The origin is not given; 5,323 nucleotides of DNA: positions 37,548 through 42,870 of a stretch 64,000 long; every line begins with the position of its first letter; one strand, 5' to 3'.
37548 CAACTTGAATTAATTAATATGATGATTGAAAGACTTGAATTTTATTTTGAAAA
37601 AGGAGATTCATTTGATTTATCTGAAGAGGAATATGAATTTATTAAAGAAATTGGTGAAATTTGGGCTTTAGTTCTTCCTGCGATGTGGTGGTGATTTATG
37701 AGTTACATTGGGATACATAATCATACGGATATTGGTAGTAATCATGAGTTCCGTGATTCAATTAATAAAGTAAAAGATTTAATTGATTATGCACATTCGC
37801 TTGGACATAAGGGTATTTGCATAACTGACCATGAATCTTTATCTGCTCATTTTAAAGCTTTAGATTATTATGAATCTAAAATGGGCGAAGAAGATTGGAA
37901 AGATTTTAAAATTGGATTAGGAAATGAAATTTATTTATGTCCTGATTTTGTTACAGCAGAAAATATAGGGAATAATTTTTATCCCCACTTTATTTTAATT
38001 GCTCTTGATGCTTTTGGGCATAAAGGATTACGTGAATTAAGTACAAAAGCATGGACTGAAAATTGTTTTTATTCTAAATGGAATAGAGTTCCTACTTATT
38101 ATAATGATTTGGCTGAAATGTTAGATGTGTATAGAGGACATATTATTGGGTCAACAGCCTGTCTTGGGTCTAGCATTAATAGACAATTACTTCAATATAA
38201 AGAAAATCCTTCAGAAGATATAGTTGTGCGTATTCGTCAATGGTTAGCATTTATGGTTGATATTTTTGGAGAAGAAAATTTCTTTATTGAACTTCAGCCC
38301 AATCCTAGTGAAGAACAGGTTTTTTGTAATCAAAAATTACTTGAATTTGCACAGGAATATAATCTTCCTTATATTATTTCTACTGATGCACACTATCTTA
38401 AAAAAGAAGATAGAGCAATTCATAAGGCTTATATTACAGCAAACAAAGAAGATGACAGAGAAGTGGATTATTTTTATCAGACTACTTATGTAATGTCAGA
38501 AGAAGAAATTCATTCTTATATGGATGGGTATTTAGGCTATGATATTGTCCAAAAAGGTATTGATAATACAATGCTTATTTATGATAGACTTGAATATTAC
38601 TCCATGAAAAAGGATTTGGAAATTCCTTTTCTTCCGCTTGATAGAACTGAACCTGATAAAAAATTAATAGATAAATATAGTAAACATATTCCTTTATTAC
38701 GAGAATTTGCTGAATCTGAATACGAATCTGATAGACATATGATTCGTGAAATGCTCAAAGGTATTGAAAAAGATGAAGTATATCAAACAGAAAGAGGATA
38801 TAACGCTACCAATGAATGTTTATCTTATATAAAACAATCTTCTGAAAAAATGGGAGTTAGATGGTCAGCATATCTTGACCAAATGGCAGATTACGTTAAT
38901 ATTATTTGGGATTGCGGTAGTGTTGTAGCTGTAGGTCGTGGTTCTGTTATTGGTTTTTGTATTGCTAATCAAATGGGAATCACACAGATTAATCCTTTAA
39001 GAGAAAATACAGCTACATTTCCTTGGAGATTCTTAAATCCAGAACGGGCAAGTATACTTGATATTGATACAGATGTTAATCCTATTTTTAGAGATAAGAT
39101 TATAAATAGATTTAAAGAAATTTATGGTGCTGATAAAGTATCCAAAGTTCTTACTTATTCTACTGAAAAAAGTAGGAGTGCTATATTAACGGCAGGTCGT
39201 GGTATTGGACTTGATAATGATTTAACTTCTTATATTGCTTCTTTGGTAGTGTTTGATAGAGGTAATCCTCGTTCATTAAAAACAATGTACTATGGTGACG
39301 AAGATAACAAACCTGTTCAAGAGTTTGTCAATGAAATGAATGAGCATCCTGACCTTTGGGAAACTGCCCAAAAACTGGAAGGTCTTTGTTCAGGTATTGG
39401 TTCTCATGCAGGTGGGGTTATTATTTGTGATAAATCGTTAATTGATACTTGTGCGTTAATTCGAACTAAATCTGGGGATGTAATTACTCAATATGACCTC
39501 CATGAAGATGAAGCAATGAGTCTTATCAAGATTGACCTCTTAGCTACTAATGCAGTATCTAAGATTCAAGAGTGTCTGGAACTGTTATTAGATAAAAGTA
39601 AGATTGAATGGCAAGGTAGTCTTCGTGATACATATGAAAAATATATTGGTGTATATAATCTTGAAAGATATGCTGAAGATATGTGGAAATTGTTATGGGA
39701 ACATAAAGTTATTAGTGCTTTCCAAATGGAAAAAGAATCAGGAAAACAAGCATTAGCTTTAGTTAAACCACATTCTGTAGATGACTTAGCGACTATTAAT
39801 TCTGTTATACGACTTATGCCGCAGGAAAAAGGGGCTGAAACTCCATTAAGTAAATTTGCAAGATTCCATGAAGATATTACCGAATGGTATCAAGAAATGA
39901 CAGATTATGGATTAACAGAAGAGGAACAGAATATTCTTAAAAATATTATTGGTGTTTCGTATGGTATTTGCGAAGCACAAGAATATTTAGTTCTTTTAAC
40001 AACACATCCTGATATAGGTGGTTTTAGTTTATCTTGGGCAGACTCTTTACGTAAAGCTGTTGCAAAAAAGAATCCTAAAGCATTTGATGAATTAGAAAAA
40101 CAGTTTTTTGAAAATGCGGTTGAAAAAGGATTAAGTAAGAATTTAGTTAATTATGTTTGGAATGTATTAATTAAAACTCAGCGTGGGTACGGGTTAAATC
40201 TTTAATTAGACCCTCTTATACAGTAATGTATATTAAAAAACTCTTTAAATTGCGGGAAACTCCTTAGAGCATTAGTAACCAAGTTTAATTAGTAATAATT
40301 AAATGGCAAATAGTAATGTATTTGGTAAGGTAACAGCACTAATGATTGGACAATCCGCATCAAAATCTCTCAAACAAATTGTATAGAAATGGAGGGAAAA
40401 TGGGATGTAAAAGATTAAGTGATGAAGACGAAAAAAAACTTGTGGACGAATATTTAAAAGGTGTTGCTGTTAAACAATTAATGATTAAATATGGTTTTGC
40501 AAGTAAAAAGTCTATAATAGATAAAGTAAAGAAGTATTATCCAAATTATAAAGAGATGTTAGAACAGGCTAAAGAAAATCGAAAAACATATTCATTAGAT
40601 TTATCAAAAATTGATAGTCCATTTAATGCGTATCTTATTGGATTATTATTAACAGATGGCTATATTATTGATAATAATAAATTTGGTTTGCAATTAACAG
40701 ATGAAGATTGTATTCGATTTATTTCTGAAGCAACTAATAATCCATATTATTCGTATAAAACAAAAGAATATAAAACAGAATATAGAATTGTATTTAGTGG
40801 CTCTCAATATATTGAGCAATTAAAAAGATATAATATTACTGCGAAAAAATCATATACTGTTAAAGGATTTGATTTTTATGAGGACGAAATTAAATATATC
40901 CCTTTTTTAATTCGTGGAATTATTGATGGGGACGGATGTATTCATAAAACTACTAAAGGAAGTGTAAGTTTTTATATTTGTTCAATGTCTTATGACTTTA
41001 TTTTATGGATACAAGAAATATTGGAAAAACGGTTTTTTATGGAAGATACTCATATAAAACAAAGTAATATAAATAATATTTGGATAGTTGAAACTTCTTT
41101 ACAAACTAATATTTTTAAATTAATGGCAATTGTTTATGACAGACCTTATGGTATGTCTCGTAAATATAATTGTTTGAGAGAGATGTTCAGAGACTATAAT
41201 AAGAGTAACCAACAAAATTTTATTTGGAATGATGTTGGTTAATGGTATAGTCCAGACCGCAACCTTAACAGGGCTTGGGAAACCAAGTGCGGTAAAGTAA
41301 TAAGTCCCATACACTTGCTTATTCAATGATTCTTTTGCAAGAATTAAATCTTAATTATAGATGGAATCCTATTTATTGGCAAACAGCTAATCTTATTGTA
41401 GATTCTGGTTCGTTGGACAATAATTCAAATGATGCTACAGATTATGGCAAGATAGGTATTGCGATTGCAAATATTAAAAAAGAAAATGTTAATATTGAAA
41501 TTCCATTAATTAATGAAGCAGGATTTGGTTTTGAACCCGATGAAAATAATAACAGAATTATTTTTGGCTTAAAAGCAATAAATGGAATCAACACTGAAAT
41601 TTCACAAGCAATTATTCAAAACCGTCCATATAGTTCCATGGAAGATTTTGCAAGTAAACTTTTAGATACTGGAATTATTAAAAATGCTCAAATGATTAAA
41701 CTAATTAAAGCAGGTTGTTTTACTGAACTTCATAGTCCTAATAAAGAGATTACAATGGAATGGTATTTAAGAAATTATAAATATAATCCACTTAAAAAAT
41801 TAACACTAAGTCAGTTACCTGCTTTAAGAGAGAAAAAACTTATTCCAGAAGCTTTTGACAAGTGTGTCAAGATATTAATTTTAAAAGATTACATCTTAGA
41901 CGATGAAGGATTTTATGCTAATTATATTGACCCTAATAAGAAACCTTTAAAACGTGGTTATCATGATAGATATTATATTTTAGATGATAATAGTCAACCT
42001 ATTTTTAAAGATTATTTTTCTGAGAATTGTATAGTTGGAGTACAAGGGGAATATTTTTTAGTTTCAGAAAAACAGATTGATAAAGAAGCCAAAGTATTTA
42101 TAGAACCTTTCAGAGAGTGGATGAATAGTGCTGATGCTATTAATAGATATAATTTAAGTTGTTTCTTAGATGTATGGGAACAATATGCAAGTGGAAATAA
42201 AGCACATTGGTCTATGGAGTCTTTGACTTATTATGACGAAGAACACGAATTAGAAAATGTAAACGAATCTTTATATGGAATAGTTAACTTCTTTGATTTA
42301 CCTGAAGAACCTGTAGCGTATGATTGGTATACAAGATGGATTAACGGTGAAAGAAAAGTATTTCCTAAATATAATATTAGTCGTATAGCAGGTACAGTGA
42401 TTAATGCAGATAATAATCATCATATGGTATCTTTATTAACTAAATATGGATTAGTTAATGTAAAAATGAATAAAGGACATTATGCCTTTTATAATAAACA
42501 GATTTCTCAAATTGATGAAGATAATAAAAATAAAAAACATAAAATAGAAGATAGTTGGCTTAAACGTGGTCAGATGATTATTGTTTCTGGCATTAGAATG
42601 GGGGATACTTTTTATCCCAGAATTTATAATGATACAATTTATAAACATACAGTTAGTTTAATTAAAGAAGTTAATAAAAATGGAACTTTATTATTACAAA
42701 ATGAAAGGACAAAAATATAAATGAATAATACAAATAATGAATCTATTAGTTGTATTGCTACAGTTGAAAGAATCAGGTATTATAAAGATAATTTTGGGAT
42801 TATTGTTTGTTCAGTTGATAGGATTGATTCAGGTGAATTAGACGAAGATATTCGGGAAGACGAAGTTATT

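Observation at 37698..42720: PolIII-alpha-type polymerase gene split inside the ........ block by a HEG-bearing element flanked by a 9-bp duplication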

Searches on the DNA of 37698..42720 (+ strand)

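Call 6: search_dna_similar(query=window:37698-42720:+, collection=phages, mode=near, max_rows=30)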
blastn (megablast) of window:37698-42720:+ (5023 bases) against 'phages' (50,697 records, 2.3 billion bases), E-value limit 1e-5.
No match.
